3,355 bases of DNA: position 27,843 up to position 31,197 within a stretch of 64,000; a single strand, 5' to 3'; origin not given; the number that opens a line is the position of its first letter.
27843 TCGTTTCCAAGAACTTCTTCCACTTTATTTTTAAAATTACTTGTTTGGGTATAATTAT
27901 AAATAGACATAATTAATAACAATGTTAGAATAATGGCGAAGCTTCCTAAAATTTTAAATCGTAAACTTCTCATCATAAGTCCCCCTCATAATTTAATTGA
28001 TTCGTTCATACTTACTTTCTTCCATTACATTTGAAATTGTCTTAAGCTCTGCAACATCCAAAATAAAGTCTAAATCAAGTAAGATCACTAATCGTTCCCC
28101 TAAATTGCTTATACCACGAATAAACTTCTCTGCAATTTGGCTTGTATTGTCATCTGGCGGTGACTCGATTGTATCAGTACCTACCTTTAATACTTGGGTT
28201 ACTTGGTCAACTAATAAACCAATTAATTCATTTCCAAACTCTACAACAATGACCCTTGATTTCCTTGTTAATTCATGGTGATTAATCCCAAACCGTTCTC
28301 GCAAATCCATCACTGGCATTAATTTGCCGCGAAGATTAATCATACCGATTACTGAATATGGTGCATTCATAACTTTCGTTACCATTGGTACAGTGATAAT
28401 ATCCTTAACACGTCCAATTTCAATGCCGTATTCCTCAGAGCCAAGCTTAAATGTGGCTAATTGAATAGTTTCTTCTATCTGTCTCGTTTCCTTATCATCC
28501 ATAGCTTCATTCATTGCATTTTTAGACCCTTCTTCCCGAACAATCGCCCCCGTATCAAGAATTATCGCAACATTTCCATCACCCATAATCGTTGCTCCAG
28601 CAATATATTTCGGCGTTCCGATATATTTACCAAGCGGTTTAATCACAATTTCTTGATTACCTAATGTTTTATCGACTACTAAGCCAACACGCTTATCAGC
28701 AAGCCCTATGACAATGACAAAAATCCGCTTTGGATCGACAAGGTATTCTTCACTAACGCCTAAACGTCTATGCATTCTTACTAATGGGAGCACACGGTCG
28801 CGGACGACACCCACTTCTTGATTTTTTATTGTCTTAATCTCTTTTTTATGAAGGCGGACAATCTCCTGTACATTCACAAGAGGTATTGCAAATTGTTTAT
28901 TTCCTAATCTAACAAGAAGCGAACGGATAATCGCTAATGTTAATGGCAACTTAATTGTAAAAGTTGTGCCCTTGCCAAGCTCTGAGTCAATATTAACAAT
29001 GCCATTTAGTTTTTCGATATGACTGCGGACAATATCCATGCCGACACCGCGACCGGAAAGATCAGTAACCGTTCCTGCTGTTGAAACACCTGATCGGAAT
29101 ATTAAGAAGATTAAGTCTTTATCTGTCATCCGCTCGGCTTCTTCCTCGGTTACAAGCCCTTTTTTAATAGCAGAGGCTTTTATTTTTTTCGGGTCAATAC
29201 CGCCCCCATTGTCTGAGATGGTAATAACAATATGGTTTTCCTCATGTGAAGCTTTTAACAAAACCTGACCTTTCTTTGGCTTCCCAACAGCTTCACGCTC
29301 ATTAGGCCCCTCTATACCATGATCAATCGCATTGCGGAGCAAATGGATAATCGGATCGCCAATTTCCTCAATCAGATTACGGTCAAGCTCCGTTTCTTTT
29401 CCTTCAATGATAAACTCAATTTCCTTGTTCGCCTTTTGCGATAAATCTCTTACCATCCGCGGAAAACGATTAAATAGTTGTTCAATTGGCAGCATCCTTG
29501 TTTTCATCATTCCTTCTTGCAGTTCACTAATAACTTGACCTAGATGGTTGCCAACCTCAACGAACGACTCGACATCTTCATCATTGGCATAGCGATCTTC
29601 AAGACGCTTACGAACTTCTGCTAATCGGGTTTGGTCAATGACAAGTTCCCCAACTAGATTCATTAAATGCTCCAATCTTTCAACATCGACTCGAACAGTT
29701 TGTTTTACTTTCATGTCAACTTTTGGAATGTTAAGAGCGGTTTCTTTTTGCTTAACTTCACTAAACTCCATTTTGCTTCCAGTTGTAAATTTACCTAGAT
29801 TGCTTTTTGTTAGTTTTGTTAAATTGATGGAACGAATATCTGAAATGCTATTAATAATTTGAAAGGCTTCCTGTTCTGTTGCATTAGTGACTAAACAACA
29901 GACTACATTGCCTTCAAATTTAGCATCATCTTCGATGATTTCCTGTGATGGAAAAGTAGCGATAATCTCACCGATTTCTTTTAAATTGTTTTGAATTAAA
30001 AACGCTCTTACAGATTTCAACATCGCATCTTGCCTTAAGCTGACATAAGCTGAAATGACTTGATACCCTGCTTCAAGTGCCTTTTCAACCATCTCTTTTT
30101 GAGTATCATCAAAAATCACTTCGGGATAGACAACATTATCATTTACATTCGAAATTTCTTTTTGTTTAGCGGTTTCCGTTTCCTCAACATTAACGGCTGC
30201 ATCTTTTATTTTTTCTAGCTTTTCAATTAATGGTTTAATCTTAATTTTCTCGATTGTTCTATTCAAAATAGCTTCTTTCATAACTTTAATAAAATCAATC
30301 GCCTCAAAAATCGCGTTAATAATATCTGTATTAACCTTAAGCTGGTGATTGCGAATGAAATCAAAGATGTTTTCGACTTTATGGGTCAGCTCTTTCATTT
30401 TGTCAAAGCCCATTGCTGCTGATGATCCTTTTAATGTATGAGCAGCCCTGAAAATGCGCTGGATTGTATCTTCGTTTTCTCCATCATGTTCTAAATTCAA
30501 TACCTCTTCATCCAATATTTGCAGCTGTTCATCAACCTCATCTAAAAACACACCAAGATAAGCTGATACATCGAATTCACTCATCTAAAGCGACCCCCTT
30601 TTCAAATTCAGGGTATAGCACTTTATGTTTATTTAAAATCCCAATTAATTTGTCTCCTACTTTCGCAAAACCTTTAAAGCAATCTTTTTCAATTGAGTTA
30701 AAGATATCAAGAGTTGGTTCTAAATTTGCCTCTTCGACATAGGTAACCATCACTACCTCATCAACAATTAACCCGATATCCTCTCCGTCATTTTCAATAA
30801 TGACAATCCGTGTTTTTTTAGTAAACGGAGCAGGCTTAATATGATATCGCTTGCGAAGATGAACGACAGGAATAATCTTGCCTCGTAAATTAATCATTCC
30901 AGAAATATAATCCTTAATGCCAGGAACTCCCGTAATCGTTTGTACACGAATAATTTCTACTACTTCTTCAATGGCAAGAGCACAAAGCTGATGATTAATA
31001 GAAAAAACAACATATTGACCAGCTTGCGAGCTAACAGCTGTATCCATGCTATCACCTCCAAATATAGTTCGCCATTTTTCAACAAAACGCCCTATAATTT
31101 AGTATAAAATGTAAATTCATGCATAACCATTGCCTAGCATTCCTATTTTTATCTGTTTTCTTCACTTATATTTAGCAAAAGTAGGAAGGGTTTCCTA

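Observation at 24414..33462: Receiver-less chemosensory array joined to a sigma-less partner-switching module and a LuxR-type regulator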

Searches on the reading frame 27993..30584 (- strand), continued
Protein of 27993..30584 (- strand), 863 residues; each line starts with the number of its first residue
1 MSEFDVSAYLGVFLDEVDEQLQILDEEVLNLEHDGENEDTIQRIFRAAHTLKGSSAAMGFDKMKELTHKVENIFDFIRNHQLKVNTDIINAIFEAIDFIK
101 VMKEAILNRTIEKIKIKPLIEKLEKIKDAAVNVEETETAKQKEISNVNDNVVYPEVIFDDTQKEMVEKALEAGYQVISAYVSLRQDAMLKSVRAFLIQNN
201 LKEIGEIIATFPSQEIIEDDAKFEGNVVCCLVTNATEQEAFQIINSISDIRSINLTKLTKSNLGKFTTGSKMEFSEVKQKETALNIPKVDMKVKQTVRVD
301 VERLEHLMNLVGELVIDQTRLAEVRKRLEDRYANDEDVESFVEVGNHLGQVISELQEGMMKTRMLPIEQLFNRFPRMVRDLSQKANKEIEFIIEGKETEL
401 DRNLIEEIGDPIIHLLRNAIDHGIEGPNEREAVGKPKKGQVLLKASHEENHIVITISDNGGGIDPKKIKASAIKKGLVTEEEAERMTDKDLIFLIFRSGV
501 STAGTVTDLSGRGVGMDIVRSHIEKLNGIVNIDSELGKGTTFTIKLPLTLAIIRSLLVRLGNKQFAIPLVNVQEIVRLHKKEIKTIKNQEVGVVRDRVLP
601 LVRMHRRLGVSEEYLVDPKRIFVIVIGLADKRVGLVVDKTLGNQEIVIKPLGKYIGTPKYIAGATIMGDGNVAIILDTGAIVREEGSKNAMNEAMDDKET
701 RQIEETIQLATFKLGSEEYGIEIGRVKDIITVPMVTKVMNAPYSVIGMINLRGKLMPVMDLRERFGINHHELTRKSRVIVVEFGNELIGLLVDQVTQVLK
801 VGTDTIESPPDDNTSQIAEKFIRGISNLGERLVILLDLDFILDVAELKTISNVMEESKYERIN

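Call 50: search_solved_structures(query=window:27993-30584:-, max_evalue=1e-10)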
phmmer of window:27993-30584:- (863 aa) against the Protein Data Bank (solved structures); distinct sequences matched with E-value up to 1e-10: 21.
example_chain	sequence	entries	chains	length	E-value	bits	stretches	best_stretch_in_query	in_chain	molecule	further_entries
3ja6_C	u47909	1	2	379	9.5e-103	348.3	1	295-682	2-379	Chemotaxis protein CheA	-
1b3q_A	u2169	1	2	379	1.9e-102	347.3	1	295-682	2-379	PROTEIN (CHEMOTAXIS PROTEIN CHEA)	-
6s1k_A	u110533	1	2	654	5e-97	329.4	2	295-682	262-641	Chemotaxis protein CheA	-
2ch4_A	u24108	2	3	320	1.3e-90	308.2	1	363-682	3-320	CHEMOTAXIS PROTEIN CHEA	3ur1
4jpb_A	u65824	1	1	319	8.2e-89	302.3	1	363-682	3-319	Chemotaxis protein CheA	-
8c5v_A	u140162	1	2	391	1.8e-80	274.7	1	295-681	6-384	Chemotaxis protein CheA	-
4xiv_A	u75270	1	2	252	7.4e-75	256.1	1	293-549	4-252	Chemotaxis protein CheA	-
1i5d_A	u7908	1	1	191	2.9e-63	217.8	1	359-549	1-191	CHEMOTAXIS PROTEIN CHEA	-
1i58_A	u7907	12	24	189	1.1e-61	212.6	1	363-549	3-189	CHEMOTAXIS PROTEIN CHEA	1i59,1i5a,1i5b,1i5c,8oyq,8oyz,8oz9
6mi6_A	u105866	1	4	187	2.5e-61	211.4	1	363-548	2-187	Chemotaxis protein CheA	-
6ff6_A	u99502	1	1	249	1.6e-27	99.6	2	11-106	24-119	BRIC1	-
2qdl_A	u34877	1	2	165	5.5e-25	91.2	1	709-861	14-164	Chemotaxis signal transduction protein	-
2ld6_A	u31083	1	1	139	1.8e-21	79.6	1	7-109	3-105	Chemotaxis protein CheA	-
1tqg_A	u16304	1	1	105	2.2e-21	79.3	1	8-106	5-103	Chemotaxis protein cheA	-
2ho9_A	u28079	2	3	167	5.6e-21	77.9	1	709-852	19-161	Chemotaxis protein cheW | CheW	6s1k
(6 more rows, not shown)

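Call 63: search_protein_families(library=pfam, proteins=[L008:5350-6636:+, L008:6633-9740:+, L059:4751-6034:+, L059:6024-9125:+, L059:9132-9731:+, L059:14955-15680:+, L059:15693-16316:+, L042:15191-15895:+, L034:14429-15745:+], max_evalue=0.0001)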
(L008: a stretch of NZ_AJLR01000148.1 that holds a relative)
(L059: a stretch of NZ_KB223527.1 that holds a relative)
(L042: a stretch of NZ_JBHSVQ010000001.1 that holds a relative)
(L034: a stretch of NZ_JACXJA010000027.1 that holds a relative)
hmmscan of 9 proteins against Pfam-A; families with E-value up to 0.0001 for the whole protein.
L008:5350-6636:+ (428 aa): 2 families
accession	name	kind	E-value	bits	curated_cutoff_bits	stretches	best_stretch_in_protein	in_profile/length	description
PF16576.10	HlyD_D23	-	6.3e-19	68.5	30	1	169-336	53-212/214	Barrel-sandwich domain of CusB or HlyD membrane-fusion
PF13437.12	HlyD_3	-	4.5e-17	63.2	22.2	1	238-329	2-97/106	HlyD family secretion protein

L008:6633-9740:+ (1035 aa): 3 families
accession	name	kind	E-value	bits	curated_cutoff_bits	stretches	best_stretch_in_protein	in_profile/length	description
PF00873.25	ACR_tran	-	7.1e-182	607.1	28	1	1-1012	1-1020/1021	AcrB/AcrD/AcrF family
PF03176.21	MMPL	-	5.1e-11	42.5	20.5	1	806-1023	85-316/333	MMPL family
PF02355.23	SecD_SecF_C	-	1.9e-06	27.9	20.5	1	334-452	37-156/189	Protein export membrane protein SecD/SecF, C-terminal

L059:4751-6034:+ (427 aa): 1 family
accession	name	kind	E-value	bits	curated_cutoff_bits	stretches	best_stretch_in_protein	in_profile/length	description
PF03916.19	NrfD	-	8.2e-46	157.5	25.8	1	49-371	3-311/313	Polysulphide reductase, NrfD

L059:6024-9125:+ (1033 aa): 2 families
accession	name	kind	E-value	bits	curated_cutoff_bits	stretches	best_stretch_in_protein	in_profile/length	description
PF00384.28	Molybdopterin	-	1.2e-23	84.2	24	1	262-685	65-320/353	Molybdopterin oxidoreductase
PF01568.27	Molydop_binding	-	4.1e-15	56.2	26.8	1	874-954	5-83/110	Molydopterin dinucleotide binding domain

L059:9132-9731:+ (199 aa): 1 family
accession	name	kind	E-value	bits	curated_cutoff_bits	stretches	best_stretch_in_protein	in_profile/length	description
PF02613.20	Nitrate_red_del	-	4.5e-05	24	22.2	1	62-148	32-118/136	Nitrate reductase delta subunit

L059:14955-15680:+ (241 aa): 1 family
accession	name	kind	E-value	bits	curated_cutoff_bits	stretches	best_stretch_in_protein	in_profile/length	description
PF00563.25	EAL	-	3.6e-42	144.8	31.3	1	6-229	4-236/236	EAL domain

L059:15693-16316:+ (207 aa): 3 families
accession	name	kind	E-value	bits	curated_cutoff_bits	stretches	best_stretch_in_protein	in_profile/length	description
PF12728.13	HTH_17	-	1.5e-08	35.2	27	1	66-120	1-50/51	Helix-turn-helix domain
PF08281.18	Sigma70_r4_2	-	2.8e-07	30.5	25.7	0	165-199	15-49/54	Sigma-70, region 4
PF13921.12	Myb_DNA-bind_6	-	1.5e-05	25.6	22.9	0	160-201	1-42/60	Myb-like DNA-binding domain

L042:15191-15895:+ (234 aa): 2 families
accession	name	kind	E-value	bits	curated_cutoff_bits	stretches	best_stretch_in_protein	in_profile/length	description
PF00440.29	TetR_N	-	8.5e-15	54.7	24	1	16-61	1-46/47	Bacterial regulatory proteins, tetR family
PF02909.22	TetR_C_1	-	1.9e-14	54.2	21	1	75-223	4-145/146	Tetracyclin repressor-like, C-terminal domain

L034:14429-15745:+ (438 aa): 2 families
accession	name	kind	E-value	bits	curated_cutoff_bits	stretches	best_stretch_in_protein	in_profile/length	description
PF01547.30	SBP_bac_1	-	2.9e-10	41.1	26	1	78-332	26-293/307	Bacterial extracellular solute-binding protein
PF13416.11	SBP_bac_8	-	5.7e-10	39.9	27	1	118-245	58-160/279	Bacterial extracellular solute-binding protein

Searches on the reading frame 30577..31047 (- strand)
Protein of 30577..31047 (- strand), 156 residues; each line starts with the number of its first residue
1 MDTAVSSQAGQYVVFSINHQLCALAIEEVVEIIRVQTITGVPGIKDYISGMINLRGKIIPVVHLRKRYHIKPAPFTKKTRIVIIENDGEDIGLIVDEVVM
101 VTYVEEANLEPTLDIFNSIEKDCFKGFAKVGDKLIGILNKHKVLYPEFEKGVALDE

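Call 3: search_protein_families(library=pfam, proteins=[window:30577-31047:-], max_evalue=0.01)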
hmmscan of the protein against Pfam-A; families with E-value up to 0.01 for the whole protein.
window:30577-31047:- (156 aa): 1 family
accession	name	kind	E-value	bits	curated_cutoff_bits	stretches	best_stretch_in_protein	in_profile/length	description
PF01584.24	CheW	-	1.7e-32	112.4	23.5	1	11-144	1-134/138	CheW-like domain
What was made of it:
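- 30577..31047 (-): CheW coupling protein (156 aa). Pfam CheW 112 bits (call 3).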

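Call 4: search_protein_families(library=ncbifam, proteins=[window:30577-31047:-], max_evalue=0.01)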
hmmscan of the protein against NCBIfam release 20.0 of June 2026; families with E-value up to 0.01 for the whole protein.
window:30577-31047:- (156 aa): 1 family
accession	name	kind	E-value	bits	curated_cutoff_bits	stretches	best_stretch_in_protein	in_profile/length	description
NF007903.0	PRK10612.1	equivalog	5.1e-13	49.1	260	1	8-145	15-152/167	chemotaxis protein CheW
